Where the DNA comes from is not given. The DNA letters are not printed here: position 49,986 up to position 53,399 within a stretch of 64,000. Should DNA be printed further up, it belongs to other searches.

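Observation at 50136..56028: Coupled operon: 1037-aa lipoprotein with a lone C-terminal CxxCH, then a pentaheme cytochrome c lipoprotein, then heme A synthase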

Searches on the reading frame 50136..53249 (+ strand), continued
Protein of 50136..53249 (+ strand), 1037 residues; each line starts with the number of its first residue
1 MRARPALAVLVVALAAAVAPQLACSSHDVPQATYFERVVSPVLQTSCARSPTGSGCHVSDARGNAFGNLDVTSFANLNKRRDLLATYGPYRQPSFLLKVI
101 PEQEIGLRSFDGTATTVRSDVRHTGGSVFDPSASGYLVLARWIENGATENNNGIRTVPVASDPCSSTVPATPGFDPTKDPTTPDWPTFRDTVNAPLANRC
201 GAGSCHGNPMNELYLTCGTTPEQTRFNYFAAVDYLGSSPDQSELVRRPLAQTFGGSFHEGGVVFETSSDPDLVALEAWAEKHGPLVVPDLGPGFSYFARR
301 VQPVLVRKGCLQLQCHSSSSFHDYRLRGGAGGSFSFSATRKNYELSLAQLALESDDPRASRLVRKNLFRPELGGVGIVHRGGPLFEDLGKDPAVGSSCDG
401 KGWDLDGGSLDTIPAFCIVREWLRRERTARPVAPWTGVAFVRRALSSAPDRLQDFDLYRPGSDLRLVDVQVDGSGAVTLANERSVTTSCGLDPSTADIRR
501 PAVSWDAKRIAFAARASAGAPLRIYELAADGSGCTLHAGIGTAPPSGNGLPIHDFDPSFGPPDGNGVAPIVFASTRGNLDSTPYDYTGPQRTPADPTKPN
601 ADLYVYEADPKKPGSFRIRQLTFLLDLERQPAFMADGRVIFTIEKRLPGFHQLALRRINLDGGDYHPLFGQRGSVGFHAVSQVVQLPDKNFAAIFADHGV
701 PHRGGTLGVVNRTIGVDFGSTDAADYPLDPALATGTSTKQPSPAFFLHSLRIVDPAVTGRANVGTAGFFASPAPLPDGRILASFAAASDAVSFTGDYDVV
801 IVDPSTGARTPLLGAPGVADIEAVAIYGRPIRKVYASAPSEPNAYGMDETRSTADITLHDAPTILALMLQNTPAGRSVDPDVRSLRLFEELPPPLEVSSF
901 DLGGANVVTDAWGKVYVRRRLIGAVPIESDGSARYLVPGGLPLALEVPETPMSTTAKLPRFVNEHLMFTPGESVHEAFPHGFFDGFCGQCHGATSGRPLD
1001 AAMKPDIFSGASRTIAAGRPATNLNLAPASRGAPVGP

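Call 42: predict_structure(alignment_id=A2)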
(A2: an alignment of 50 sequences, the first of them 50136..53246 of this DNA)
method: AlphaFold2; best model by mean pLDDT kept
length: 1037 residues; sequences in the alignment: 50
mean_pLDDT: 75.4   pTM: 0.77
mean pLDDT of the five models: 75.4, 74.5, 72.6, 70.5, 67.2
residues with pLDDT >= 90: 283; 70-90: 414; 50-70: 199; < 50: 141
segments of 3 or more residues with pLDDT < 50: 1-4, 19-29, 48-68, 123-126, 315-333, 378-381, 627-635, 637-674, 713-720, 725-727, 741-746, 872-874
pLDDT, mean of each block of 10 residues (from residue 1): 48 52 43 80 59 40 43 68 58 60 69 76 51 75 78 56 78 88 93 88 73 82 93 79 64 55 73 90 76 89 81 47 44 57 80 87 74 56 70 85 91 92 92 94 81 77 96 84 94 93 93 93 95 93 87 88 78 87 82 81 85 88 58 46 44 35 31 57 75 81 85 45 51 54 52 87 90 91 93 92 90 94 92 61 69 90 80 65 93 89 89 83 95 92 90 87 76 80 67 59 64 83 93 89
secondary structure, 60 per line:
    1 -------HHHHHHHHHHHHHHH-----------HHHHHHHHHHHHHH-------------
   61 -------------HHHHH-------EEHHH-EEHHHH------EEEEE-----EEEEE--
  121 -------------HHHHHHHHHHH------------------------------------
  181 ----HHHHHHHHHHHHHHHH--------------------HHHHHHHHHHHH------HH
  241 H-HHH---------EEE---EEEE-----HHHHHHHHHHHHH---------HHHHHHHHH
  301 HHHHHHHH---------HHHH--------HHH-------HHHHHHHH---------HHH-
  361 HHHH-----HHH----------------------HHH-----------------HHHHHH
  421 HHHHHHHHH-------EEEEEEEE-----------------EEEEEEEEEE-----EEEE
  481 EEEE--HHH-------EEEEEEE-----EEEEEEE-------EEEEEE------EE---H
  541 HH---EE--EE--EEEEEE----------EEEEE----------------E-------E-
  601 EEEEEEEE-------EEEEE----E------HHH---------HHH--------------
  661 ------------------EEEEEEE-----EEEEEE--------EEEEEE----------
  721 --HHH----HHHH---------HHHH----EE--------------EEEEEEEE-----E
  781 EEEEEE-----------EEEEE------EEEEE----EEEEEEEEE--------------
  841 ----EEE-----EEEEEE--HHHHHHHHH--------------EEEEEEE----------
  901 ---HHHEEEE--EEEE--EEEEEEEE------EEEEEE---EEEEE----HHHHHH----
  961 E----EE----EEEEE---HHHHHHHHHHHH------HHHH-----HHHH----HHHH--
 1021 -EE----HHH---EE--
elements in order (helices of 4 or more, strands of 3 or more residues): H8-22 H34-47 H74-78 H94-97 E104-108 E114-118 H134-144 H185-200 H221-232 E255-257 E261-264 H270-282 H292-308 H318-321 H340-347 H361-364 H415-429 E437-444 E462-471 E477-484 E497-503 E509-515 E523-528 E554-559 E570-574 E601-608 E616-620 E679-685 E691-696 E705-710 H730-733 H743-746 E767-774 E780-786 E798-802 E809-813 E818-826 E845-847 E853-858 H861-869 E884-890 E907-910 E913-916 E919-926 E933-938 E942-946 H951-956 E972-976 H980-991 H998-1001 H1007-1010 H1015-1018

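Call 48: fold_search(model_id=the predicted structure, library=pdb)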
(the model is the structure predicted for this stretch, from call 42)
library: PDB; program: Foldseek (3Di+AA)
matches with E <= 10: 846; with E <= 0.001: 24
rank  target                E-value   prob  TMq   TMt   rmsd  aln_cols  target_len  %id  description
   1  5c2v_A                1.8e-18  1.00  0.31  0.41   8.2       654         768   14  Kuenenia stuttgartiensis Hydrazine Synthase (released 2015-10-14)
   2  5c2v_D                1.7e-17  1.00  0.32  0.42   7.7       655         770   14  Kuenenia stuttgartiensis Hydrazine Synthase (released 2015-10-14)
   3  8wt1_C                3.5e-05  1.00  0.16  0.23  12.7       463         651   14  Crystal structure of S9 carboxypeptidase from Geobacillus sterothermophilus (released 2024-03-13)
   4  2ber                  2.0e-04  0.92  0.13  0.19  25.3       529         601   12  Y370G Active Site Mutant of the Sialidase from Micromonospora viridifaciens in complex with beta-Neu5Ac (sialic acid). (released 2005-04-04)
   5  8gn6_C                2.0e-04  0.77  0.13  0.22  25.4       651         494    9  Crystallization of Sialidase from Porphyromonas gingivalis (released 2023-04-19)
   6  9god_D                2.0e-04  0.66  0.12  0.15  29.3       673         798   10  Crystal structure of DPP9 in complex with N-phosphono-(S)-3-aminopiperidine-2-one-based inhibitor (released 2025-07-16)
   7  8vrt_A                3.1e-04  0.99  0.16  0.29  13.5       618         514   10  The structure of LSD1-CoREST-HDAC1 in complex with KBTBD4R313PRR mutant (released 2024-11-27)
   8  1eut                  4.0e-04  0.91  0.13  0.20  25.2       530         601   12  SIALIDASE, LARGE 68KD FORM, COMPLEXED WITH GALACTOSE (released 1997-01-11)
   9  8vrt_B                4.5e-04  0.99  0.16  0.27  12.2       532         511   10  The structure of LSD1-CoREST-HDAC1 in complex with KBTBD4R313PRR mutant (released 2024-11-27)
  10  3ium                  4.5e-04  0.84  0.12  0.17  14.5       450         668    9  apPEP_WTX opened state (released 2010-05-05)
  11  7svl_C                5.2e-04  0.60  0.11  0.14  26.8       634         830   10  DPP9 IN COMPLEX WITH LIGAND ICeD-2 (released 2022-10-05)
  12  1eur                  5.5e-04  0.93  0.13  0.27  23.4       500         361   13  SIALIDASE (released 1997-01-11)
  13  4j9t                  6.7e-04  0.90  0.13  0.28  23.3       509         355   12  Crystal structure of a putative, de novo designed unnatural amino acid dependent metalloprotein, northeast structural ge (released 2013-03-27)
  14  6eos_B                7.1e-04  0.57  0.12  0.14  23.6       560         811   11  DPP8 - Apo, space group 19 (released 2018-02-07)
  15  9gon_D                7.1e-04  0.51  0.12  0.13  27.1       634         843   10  Crystal structure of DPP9 in complex with sulphostin (released 2025-07-16)
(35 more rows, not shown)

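Call 49: search_solved_structures(query=A2, max_evalue=1, show_alignments=1)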
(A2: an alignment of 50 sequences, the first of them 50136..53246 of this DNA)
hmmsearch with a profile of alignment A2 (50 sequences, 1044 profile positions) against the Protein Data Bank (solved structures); distinct sequences matched with E-value up to 1: 2.
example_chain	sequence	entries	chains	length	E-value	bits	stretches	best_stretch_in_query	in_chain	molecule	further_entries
5c2v_A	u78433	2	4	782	3.1e-07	31.7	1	762-833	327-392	HYDRAZINE SYNTHASE ALPHA SUBUNIT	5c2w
2bkl_A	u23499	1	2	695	0.99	10.1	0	504-545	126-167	PROLYL ENDOPEPTIDASE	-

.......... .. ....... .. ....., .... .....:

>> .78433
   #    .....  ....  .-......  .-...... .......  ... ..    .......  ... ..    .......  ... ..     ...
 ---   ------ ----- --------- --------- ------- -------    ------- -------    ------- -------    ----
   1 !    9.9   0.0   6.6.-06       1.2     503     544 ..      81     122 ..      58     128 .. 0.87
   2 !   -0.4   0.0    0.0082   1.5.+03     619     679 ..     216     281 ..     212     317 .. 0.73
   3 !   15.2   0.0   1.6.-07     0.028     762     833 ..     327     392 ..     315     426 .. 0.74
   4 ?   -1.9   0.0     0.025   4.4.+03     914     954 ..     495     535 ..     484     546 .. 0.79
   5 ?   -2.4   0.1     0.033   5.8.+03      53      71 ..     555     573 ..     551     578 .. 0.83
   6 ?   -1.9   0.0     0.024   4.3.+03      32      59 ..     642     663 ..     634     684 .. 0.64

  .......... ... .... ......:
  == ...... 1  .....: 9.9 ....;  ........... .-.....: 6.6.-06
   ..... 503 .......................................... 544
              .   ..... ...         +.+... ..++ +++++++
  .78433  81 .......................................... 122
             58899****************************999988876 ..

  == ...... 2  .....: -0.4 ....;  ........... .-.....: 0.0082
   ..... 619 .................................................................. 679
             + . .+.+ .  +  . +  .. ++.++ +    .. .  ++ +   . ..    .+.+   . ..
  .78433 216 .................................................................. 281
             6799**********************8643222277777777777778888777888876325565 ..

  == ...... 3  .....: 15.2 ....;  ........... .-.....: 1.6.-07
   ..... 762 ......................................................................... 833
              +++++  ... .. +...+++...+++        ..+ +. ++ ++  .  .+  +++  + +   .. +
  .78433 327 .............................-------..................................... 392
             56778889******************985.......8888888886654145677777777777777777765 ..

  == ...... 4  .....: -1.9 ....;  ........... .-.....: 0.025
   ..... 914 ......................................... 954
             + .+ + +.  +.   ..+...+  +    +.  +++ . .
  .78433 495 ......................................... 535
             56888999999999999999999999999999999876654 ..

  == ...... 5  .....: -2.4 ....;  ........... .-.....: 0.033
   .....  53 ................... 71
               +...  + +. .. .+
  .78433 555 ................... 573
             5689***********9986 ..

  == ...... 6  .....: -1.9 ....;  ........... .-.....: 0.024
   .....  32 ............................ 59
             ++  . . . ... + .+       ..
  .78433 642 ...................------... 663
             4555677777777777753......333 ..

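Call 53: find_encoding_contigs(protein=P0050, flank=10000, max_places=1)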
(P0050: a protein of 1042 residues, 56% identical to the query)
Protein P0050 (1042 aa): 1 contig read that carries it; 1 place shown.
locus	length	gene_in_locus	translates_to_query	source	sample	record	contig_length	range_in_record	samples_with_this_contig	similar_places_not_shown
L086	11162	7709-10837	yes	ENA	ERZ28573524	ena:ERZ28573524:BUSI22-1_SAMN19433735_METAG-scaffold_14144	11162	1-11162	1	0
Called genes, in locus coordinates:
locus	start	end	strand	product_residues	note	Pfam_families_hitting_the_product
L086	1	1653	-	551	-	?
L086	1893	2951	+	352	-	PF00512:HisKA, PF02518:HATPase_c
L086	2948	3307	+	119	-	PF00072:Response_reg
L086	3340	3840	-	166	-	PF13545:HTH_Crp_2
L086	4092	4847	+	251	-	PF00027:cNMP_binding, PF13545:HTH_Crp_2, PF00325:Crp (faint)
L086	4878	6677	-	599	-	-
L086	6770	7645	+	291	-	PF02628:COX15-CtaA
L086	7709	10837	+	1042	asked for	-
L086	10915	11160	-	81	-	?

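Call 54: find_encoding_contigs(protein=P0035, flank=10000, max_places=1)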
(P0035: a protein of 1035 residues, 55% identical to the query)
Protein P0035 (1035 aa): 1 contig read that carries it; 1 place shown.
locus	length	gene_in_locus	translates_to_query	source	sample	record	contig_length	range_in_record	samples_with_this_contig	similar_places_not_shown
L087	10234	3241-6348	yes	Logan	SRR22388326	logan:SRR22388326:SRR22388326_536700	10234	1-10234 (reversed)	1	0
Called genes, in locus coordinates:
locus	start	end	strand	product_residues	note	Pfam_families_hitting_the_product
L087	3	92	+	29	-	?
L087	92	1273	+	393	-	PF05940:NnrS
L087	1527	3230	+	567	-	-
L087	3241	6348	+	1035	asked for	-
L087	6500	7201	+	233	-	PF00027:cNMP_binding, PF13545:HTH_Crp_2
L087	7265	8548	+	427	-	PF04055:Radical_SAM, PF13353:Fer4_12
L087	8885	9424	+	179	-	PF07977:FabA, PF22818:ApeI-like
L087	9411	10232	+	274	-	?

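Call 55: find_encoding_contigs(protein=P0005, flank=10000, max_places=1)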
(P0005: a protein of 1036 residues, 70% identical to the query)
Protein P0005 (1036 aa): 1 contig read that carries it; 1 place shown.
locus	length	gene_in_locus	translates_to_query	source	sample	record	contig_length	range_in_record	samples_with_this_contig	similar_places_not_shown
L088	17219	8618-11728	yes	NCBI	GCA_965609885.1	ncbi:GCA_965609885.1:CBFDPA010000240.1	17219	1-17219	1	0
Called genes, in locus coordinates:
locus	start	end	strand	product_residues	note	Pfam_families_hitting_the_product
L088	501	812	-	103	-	-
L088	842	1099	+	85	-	-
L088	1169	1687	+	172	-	-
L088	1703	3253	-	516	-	-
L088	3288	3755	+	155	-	PF11604:CusF_Ec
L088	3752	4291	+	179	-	-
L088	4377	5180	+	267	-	-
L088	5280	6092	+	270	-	-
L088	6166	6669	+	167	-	-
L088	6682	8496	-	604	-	PF02776:TPP_enzyme_N, PF00205:TPP_enzyme_M, PF02775:TPP_enzyme_C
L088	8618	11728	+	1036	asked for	-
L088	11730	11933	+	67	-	-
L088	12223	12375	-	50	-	-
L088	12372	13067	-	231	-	-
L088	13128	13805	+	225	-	PF13489:Methyltransf_23, PF13847:Methyltransf_31, PF08241:Methyltransf_11, PF08242:Methyltransf_12, PF13649:Methyltransf_25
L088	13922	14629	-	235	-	PF00005:ABC_tran, PF02463:SMC_N (faint), PF13304:AAA_21 (faint)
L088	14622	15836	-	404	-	PF12704:MacB_PCD, PF02687:FtsX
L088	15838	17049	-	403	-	PF25919:BSH_CusB (faint), PF00364:Biotin_lipoyl (faint), PF25917:BSH_RND (weak), PF25954:Beta-barrel_RND_2, PF25989:YknX_C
